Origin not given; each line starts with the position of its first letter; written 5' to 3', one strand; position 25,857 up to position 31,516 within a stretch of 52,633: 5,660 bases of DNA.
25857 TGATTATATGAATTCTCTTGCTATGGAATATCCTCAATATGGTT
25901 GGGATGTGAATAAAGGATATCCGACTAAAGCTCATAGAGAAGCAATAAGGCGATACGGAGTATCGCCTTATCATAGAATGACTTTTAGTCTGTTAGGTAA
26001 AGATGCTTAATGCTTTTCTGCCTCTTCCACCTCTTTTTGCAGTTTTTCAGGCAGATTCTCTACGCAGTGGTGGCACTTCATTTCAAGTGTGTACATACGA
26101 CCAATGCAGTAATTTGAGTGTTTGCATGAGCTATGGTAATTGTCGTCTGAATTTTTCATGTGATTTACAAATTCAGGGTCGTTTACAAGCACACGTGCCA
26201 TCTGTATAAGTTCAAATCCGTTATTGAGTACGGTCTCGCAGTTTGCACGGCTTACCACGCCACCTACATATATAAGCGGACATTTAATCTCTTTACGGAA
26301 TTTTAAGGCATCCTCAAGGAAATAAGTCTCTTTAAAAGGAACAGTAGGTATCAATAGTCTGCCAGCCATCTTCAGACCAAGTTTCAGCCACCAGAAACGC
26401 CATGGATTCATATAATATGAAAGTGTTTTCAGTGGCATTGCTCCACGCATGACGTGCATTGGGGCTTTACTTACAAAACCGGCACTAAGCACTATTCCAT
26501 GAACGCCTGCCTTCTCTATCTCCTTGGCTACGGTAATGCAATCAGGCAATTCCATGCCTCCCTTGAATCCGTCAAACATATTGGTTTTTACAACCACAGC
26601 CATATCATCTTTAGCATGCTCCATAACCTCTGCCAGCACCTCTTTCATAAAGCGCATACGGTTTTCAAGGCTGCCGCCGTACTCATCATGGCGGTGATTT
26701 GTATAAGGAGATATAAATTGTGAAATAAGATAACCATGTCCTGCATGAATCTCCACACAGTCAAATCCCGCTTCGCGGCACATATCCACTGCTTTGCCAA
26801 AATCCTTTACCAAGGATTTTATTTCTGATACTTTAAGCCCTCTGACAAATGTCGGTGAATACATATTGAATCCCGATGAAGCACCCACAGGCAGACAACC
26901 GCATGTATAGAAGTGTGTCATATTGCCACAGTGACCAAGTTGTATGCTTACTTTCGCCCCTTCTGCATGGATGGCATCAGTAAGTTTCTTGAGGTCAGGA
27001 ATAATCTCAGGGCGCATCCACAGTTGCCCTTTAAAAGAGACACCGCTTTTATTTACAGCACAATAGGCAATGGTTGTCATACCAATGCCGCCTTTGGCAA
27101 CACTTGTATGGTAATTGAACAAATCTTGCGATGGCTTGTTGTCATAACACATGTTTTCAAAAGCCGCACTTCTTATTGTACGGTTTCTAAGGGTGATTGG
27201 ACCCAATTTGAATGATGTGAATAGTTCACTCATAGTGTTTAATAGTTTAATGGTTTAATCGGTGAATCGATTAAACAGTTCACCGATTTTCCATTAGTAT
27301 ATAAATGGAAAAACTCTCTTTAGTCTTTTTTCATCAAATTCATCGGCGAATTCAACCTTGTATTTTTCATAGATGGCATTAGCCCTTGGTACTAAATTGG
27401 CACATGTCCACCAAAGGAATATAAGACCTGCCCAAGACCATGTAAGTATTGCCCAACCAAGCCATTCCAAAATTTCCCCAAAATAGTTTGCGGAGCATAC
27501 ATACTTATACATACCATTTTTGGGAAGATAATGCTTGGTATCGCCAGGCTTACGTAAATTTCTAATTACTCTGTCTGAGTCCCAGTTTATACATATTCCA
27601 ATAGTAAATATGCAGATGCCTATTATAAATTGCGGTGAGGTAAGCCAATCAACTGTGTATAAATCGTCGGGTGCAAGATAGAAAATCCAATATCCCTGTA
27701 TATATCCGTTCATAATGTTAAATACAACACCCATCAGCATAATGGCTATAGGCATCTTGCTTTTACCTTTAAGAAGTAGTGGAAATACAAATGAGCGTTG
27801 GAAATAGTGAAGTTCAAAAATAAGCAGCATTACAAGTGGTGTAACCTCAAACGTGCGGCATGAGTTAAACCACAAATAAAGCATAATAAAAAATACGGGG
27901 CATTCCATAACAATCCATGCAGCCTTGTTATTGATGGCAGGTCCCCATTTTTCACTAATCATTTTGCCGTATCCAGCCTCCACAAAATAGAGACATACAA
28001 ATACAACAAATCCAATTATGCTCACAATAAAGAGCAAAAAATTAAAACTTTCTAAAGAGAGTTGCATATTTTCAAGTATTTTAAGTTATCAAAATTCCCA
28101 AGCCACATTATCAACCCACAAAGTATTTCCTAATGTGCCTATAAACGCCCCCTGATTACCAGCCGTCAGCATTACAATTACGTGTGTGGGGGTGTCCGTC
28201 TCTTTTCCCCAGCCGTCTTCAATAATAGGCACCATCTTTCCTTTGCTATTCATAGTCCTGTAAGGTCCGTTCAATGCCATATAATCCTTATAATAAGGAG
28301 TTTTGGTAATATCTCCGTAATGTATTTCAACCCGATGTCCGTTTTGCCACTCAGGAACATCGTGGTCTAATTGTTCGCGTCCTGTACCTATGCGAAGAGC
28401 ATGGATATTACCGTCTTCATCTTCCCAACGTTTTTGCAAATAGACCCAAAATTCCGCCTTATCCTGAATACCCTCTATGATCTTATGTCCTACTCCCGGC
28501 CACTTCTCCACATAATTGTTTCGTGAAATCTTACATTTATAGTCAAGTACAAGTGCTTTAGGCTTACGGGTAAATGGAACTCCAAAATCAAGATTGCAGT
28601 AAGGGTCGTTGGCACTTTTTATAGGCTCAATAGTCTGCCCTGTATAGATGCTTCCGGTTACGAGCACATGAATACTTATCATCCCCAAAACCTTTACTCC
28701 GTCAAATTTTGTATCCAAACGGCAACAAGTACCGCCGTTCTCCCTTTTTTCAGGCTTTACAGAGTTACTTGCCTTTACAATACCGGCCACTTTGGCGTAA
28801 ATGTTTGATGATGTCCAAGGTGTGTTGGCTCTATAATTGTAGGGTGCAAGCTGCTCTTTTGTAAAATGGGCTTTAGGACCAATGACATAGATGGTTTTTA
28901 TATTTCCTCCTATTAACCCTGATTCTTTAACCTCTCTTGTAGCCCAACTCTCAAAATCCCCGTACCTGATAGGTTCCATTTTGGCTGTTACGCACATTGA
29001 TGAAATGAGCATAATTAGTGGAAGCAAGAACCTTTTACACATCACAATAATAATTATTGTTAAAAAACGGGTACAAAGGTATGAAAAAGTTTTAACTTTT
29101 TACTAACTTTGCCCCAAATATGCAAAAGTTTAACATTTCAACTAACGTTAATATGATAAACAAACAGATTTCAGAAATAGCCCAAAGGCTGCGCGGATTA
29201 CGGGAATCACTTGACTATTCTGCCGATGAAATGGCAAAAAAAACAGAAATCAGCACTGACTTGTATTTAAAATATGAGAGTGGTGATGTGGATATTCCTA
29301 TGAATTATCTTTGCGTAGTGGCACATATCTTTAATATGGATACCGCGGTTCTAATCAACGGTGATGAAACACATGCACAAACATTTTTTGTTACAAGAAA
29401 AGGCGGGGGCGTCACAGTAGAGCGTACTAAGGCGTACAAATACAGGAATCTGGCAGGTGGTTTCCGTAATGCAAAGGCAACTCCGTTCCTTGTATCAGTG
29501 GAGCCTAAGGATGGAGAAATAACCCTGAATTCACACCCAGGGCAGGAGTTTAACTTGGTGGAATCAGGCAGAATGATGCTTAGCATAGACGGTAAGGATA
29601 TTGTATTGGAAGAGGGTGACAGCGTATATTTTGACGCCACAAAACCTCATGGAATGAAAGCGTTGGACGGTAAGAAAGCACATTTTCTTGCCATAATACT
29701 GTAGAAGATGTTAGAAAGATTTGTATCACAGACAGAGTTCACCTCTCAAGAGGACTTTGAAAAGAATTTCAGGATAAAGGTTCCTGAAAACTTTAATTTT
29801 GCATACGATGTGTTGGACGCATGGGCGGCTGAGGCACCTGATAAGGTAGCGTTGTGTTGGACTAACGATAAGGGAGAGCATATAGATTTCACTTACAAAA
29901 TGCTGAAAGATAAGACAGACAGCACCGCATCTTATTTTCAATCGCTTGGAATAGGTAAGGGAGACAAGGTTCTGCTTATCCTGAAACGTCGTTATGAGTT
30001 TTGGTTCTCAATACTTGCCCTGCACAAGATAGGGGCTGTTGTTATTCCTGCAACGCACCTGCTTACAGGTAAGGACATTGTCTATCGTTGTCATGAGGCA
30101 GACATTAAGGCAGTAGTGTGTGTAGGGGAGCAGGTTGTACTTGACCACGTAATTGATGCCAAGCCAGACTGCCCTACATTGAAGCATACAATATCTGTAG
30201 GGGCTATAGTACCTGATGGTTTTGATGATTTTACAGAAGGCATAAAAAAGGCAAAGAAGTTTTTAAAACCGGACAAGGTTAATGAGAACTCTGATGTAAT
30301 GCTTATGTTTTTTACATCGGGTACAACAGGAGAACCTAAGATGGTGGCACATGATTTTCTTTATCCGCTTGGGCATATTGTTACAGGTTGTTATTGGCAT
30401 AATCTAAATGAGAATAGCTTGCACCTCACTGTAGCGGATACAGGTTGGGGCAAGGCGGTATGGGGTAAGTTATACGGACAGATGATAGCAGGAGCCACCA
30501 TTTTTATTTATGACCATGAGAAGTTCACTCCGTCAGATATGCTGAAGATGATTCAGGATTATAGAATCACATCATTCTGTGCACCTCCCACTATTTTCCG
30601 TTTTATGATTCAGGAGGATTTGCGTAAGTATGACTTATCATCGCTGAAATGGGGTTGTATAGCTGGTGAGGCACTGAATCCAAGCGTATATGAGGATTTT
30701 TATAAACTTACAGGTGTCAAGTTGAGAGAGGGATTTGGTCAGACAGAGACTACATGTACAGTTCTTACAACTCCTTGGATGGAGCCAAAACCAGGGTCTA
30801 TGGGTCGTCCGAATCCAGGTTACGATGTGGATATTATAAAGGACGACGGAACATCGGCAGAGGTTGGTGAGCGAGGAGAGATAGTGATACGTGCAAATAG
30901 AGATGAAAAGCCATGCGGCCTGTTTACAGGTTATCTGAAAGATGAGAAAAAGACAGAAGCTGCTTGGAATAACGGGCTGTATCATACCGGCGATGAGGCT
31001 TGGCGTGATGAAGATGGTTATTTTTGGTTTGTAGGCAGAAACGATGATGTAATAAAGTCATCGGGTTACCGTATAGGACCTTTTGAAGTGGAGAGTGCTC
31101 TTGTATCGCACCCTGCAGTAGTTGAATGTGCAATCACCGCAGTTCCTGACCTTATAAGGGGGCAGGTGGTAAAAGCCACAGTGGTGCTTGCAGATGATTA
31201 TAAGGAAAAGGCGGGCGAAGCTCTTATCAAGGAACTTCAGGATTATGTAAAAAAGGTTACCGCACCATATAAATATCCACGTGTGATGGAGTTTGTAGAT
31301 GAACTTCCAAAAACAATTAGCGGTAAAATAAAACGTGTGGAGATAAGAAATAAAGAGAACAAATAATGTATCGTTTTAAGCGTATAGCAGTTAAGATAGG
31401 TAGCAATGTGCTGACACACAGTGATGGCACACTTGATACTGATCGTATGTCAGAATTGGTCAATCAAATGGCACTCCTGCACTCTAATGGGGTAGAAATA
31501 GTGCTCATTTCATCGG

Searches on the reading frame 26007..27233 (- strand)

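Call 84: search_protein_families(library=pfam, proteins=[window:26007-27233:-], max_evalue=0.0001)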
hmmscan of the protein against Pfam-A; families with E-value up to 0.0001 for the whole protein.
window:26007-27233:- (408 aa): 1 family
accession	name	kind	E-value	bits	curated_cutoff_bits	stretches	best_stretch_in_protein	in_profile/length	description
PF00724.26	Oxidored_FMN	-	2.1e-58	198.7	27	1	3-245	1-253/342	NADH:flavin oxidoreductase / NADH oxidase family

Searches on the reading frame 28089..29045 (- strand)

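Call 84: search_protein_families(library=pfam, proteins=[window:28089-29045:-], max_evalue=0.0001)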
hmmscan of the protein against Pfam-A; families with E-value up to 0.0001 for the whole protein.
window:28089-29045:- (318 aa): 1 family
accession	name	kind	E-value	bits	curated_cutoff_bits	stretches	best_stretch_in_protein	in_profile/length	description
PF13201.12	PCMD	-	2.3e-19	70.5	28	1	62-314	19-231/234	Putative carbohydrate metabolism domain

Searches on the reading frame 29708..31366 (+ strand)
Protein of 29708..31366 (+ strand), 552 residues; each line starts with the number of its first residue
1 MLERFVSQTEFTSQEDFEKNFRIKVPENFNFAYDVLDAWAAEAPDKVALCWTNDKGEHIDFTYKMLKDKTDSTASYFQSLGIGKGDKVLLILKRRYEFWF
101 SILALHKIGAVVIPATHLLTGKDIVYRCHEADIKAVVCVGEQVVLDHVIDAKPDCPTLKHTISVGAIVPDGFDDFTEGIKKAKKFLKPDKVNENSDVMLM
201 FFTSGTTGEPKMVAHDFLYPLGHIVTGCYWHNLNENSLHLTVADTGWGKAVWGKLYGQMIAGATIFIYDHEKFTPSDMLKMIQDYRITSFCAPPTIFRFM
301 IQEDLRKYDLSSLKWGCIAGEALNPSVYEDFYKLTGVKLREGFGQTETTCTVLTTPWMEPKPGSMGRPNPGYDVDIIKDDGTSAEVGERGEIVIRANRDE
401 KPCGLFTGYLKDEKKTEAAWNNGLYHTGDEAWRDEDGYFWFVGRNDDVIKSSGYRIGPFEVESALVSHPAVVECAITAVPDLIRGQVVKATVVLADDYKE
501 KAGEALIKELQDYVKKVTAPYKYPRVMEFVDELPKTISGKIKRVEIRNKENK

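Call 84: search_protein_families(library=pfam, proteins=[window:29708-31366:+], max_evalue=0.0001)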
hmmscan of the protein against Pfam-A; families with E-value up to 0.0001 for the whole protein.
window:29708-31366:+ (552 aa): 2 families
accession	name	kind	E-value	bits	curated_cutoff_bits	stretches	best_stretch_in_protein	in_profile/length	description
PF00501.34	AMP-binding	-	6.9e-69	232.9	29.9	1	37-409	2-383/384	AMP-binding enzyme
PF13193.12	AMP-binding_C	-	1.7e-22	80.5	24.5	1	460-540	1-76/76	AMP-binding enzyme C-terminal domain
